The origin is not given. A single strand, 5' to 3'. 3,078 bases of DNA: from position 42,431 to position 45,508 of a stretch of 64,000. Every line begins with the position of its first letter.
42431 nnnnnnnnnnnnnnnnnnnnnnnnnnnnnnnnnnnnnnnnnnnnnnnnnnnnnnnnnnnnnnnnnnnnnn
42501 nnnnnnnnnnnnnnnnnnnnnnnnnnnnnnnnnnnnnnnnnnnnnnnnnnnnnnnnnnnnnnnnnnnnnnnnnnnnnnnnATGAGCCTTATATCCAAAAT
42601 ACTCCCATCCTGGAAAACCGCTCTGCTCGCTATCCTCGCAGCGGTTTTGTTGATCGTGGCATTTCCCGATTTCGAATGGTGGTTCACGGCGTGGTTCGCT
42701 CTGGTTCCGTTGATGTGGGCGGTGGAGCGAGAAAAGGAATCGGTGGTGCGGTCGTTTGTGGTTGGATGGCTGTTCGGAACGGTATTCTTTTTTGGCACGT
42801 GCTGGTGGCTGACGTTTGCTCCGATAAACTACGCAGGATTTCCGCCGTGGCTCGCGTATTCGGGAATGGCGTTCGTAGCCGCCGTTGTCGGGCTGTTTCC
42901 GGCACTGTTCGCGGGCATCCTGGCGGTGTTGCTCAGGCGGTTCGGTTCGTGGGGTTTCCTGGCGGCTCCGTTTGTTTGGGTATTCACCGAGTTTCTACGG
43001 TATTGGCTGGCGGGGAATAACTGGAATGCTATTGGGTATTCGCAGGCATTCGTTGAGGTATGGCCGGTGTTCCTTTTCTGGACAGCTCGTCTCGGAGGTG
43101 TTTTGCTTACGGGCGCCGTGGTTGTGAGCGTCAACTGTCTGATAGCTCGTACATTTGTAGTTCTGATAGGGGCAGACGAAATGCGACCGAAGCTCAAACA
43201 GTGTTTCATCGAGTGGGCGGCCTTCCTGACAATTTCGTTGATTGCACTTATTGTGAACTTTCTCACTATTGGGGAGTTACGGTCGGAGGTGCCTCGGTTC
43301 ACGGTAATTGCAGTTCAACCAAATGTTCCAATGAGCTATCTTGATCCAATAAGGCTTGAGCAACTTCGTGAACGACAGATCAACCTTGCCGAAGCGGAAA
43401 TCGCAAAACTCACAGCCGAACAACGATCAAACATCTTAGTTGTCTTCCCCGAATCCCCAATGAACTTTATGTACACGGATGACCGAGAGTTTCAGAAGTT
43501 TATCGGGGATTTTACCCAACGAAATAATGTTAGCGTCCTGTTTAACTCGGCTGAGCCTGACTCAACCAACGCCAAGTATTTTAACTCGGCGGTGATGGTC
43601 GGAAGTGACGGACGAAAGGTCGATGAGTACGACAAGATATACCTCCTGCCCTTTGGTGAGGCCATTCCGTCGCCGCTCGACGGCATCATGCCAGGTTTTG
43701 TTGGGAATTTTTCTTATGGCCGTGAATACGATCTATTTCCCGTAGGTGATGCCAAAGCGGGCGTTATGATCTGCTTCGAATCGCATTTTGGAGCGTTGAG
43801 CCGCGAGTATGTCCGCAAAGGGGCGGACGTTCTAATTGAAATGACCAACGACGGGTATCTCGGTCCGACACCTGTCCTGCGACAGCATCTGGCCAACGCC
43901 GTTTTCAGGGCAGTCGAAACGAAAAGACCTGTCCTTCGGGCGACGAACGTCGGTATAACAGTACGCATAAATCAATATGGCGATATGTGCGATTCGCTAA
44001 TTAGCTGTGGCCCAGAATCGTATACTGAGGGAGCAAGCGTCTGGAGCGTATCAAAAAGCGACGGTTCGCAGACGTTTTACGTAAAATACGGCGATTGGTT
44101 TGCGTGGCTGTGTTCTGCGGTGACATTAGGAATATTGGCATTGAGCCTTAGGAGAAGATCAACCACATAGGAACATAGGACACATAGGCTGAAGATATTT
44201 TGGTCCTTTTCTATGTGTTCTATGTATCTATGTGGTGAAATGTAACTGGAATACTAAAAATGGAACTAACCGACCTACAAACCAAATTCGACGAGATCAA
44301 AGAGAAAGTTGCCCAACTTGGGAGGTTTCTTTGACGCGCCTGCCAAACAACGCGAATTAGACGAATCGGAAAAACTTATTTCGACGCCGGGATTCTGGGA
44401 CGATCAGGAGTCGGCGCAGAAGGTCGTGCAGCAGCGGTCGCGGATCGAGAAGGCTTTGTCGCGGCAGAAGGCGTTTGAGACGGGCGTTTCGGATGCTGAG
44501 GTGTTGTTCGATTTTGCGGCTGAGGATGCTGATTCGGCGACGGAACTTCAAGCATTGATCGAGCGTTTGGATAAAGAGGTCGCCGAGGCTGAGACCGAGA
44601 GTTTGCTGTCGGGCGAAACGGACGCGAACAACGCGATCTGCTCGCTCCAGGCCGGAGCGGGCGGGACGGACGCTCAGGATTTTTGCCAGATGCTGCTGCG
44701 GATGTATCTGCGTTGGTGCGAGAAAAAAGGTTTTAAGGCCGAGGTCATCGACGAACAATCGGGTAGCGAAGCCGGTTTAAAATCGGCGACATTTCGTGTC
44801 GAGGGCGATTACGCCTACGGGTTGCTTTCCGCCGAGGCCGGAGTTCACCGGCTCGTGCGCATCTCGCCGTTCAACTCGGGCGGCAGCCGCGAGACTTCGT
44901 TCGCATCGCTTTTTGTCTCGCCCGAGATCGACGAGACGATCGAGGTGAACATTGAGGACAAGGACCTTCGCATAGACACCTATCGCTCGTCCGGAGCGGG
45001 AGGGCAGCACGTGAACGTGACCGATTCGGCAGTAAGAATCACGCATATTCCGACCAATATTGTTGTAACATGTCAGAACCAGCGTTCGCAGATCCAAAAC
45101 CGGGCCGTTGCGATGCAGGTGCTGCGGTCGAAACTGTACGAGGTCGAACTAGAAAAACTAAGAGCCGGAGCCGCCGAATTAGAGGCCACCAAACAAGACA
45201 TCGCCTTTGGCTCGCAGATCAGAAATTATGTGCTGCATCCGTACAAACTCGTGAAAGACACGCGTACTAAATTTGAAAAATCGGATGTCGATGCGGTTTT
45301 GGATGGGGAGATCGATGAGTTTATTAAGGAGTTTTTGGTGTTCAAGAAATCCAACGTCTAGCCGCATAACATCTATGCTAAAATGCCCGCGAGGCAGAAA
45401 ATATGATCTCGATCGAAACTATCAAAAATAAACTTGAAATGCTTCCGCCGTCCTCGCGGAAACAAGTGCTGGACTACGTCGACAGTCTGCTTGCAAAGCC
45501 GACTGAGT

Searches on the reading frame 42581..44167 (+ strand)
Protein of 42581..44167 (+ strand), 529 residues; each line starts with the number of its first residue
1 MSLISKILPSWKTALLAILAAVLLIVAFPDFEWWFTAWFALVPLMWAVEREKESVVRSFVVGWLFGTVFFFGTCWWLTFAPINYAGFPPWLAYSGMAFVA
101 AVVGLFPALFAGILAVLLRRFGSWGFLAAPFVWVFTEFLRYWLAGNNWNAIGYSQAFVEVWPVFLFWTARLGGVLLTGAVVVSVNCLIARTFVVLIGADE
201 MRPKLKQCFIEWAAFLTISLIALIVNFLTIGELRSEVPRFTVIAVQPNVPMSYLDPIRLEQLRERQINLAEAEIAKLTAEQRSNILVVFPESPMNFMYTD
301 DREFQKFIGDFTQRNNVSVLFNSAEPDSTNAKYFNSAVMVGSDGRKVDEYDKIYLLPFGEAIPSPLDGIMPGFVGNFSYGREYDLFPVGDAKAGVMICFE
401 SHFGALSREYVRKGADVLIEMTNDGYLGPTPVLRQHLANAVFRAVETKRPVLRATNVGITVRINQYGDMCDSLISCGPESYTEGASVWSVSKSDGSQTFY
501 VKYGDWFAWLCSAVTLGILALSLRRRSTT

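Call 13: search_protein_families(library=pfam, proteins=[window:42581-44167:+], max_evalue=0.001)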
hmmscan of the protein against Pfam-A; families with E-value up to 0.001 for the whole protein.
window:42581-44167:+ (529 aa): 2 families
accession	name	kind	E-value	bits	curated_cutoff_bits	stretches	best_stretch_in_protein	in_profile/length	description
PF20154.4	LNT_N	-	1e-26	94.5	27.1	1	20-187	1-159/159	Apolipoprotein N-acyltransferase N-terminal domain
PF00795.27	CN_hydrolase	-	1.5e-19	70.8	23.2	1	279-466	28-217/256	Carbon-nitrogen hydrolase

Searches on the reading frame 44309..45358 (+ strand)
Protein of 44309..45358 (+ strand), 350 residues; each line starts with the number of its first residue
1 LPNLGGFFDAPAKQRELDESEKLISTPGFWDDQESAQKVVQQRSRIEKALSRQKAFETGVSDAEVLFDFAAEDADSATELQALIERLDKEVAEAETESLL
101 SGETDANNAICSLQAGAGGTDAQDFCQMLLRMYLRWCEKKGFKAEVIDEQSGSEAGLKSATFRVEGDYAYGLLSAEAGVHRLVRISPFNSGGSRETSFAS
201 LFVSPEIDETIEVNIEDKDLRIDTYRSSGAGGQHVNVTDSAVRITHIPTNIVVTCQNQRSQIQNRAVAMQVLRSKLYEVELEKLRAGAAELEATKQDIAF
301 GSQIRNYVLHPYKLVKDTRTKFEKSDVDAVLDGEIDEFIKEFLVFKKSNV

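Call 89: search_protein_families(library=pfam, proteins=[window:44309-45358:+], max_evalue=0.0001)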
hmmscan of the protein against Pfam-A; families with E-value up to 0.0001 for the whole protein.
window:44309-45358:+ (350 aa): 2 families
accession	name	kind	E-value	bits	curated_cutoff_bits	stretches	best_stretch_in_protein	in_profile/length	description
PF03462.23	PCRF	-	2.9e-52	177.8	24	1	14-200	2-193/194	PCRF domain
PF00472.26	RF-1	-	2.5e-41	140.7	35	1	210-319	2-116/116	RF-1 domain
